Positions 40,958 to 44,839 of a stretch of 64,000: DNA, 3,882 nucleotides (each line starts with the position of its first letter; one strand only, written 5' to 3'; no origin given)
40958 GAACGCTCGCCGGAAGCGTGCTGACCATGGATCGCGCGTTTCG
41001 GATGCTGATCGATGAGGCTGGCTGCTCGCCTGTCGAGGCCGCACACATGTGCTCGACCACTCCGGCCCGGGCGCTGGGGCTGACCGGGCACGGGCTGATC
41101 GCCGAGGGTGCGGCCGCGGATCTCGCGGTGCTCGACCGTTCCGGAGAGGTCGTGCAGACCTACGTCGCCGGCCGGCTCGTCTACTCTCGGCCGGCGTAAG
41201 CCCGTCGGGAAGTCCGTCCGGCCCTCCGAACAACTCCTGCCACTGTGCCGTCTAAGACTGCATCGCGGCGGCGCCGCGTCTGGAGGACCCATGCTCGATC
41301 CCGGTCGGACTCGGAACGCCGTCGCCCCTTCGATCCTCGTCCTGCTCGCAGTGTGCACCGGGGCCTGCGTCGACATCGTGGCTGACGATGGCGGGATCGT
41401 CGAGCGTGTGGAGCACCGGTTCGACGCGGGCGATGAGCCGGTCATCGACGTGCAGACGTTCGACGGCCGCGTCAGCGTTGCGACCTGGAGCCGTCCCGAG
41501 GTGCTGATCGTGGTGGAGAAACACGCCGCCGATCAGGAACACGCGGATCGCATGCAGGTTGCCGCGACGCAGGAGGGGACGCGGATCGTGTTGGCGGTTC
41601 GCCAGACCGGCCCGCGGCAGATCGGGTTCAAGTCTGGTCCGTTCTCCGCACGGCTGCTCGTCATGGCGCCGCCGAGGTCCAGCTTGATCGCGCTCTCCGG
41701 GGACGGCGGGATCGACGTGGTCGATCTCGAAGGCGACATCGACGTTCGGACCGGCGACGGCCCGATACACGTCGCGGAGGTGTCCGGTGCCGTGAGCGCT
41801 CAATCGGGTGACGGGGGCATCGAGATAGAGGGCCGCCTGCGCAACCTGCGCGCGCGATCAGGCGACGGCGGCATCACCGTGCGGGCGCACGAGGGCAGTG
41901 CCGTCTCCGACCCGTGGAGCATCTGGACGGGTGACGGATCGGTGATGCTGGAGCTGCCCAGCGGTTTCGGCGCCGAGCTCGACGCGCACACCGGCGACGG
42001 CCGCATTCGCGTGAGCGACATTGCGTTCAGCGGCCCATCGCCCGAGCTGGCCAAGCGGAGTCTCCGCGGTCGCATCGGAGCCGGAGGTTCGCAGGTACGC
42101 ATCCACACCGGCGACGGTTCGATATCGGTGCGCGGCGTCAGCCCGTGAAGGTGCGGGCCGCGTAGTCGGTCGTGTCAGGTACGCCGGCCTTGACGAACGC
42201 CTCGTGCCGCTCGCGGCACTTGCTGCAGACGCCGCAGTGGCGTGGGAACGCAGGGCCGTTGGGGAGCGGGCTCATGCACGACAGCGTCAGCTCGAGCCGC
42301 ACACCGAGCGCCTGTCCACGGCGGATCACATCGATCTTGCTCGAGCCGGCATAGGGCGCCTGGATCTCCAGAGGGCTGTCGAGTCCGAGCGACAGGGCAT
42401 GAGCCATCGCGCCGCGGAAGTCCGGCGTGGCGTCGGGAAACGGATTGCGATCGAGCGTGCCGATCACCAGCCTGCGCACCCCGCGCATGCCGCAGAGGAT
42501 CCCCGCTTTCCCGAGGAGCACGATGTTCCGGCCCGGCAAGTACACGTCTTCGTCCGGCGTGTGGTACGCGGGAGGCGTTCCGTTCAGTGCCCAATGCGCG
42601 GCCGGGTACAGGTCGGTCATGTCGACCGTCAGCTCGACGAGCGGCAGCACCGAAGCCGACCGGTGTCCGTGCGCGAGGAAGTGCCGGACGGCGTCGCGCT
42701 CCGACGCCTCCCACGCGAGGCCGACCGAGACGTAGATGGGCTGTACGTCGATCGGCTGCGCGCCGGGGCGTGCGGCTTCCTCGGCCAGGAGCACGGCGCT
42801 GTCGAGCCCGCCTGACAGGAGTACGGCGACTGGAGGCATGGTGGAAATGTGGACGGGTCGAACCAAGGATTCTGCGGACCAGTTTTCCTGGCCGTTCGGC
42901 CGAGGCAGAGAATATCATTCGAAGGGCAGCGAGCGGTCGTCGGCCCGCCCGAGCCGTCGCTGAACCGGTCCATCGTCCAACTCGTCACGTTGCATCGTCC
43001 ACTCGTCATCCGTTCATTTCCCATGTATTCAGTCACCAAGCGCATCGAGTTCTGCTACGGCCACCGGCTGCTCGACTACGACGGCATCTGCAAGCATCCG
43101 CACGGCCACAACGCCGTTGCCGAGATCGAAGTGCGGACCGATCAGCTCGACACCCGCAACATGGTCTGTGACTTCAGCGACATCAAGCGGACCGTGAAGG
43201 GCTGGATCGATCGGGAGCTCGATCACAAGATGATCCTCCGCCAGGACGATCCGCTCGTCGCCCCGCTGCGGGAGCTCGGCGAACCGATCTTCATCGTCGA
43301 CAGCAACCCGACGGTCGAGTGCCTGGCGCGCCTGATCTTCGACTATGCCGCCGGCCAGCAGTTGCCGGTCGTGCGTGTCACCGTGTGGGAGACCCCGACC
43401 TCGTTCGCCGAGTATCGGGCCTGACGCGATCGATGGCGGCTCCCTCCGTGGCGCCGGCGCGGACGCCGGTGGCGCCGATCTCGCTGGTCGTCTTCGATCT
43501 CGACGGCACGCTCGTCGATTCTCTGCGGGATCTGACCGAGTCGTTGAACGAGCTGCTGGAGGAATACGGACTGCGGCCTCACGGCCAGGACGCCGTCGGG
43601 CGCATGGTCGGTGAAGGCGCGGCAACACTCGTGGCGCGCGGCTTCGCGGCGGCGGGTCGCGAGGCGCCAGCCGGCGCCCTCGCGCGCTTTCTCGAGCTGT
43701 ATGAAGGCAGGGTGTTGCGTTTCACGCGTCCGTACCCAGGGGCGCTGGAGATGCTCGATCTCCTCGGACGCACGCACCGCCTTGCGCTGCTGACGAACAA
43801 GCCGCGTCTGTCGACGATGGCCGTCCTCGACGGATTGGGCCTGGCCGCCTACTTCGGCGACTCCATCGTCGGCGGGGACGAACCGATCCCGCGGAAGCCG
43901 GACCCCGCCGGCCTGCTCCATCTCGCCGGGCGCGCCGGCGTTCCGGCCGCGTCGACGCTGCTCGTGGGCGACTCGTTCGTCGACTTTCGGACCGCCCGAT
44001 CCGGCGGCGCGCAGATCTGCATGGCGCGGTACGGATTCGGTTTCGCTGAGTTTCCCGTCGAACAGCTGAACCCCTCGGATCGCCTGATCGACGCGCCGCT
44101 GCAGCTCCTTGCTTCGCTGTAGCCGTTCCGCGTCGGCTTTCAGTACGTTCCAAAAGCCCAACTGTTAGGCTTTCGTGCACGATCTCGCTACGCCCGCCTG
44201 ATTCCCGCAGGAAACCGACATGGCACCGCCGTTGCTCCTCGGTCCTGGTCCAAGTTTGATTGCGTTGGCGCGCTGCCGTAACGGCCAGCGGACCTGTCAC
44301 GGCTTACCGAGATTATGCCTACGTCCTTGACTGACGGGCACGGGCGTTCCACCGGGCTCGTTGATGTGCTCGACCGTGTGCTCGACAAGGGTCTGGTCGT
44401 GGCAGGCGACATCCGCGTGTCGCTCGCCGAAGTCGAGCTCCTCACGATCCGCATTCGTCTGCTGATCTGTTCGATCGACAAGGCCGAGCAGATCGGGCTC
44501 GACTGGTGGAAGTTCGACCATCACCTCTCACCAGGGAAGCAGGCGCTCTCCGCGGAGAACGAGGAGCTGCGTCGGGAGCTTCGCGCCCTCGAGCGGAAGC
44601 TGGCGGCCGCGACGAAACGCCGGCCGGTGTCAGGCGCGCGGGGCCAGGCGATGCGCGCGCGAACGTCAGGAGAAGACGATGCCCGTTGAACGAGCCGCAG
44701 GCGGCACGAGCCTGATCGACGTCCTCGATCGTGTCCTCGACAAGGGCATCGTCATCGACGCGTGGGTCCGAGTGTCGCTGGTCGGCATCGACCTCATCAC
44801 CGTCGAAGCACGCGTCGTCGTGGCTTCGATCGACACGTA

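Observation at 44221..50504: Gas-vesicle cluster lacking gvpN/gvpO, split by a cytosolic GAF-PAS histidine kinase and a stand-alone receiver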

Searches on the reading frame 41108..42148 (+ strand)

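Call 43: search_protein_families(library=pfam, proteins=[window:41108-42148:+], max_evalue=0.001)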
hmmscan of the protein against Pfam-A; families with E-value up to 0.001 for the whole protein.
window:41108-42148:+ (346 aa): 1 family
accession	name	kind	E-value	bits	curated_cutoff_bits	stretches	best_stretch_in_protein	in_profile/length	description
PF13349.12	DUF4097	-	7.6e-08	32.4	22.9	1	197-342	126-247/247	Toastrack DUF4097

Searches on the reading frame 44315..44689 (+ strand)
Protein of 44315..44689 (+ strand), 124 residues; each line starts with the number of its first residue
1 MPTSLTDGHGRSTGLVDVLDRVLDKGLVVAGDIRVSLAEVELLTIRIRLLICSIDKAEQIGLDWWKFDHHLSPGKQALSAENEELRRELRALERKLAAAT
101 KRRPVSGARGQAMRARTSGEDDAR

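Call 3: search_protein_families(library=pfam, proteins=[window:44315-44689:+], max_evalue=0.01)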
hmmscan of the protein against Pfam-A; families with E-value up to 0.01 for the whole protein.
window:44315-44689:+ (124 aa): 1 family
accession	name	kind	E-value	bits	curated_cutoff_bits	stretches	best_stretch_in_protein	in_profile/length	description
PF00741.23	Gas_vesicle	-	1.4e-16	60.8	25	1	15-52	2-39/39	Gas vesicle protein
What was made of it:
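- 44315..44689 (+): gvpJ-like gene (124 aa): GvpA-family domain plus a C-terminal coiled-coil tail. Pfam Gas_vesicle, E 1.4e-16 (call 3).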

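Call 44: search_protein_families(library=ncbifam, proteins=[window:44315-44689:+], max_evalue=0.001)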
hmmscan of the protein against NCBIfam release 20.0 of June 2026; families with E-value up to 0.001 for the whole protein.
window:44315-44689:+ (124 aa): 5 families
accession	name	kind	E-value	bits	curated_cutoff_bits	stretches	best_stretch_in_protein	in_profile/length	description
NF006874.0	PRK09371.1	subfamily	5.5e-13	48.8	100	1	11-55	8-52/71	gas vesicle structural protein GvpA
NF046090.2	halo_gas_GvpJ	exception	6.9e-12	45.3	125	1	12-64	5-57/73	gas vesicle protein GvpJ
NF006872.0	PRK09368.1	subfamily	6.4e-11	42.5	151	1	9-55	11-57/143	gas vesicle structural protein GvpA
NF046092.1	halo_gas_GvpA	exception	6.7e-11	42.2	112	1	12-55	3-46/64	gas vesicle protein GvpA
NF046091.2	halo_gas_GvpM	exception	1.8e-06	27.6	109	1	13-62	9-58/67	gas vesicle protein GvpM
